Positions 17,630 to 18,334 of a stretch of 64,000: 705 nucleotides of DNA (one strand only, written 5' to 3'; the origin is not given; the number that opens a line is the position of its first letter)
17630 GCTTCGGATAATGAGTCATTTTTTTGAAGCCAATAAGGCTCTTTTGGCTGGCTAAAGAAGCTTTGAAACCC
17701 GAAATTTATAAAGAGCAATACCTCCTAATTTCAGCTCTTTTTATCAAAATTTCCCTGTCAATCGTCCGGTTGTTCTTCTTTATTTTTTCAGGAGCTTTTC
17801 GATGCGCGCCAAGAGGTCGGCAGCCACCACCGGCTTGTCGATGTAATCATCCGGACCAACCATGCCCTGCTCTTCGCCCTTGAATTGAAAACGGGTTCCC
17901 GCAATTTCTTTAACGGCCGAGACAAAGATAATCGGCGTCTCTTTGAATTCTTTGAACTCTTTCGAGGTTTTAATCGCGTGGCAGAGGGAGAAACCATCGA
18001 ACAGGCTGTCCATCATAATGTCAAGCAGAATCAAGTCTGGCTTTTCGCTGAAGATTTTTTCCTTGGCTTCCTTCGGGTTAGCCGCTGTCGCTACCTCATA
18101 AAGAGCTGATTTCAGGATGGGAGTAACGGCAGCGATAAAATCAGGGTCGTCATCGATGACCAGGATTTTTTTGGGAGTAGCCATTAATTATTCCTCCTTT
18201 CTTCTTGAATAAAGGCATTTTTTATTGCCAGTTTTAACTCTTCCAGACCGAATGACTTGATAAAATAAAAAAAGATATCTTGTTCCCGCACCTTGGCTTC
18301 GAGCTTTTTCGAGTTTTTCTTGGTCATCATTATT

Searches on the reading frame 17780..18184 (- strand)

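Call 35: search_protein_families(library=pfam, proteins=[window:17780-18184:-], max_evalue=0.0001)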
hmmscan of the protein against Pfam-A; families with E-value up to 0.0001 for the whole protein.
window:17780-18184:- (134 aa): 1 family
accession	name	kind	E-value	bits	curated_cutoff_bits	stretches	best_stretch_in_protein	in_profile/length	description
PF00072.30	Response_reg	-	6.1e-20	71.9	30.2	1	7-129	1-111/111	Response regulator receiver domain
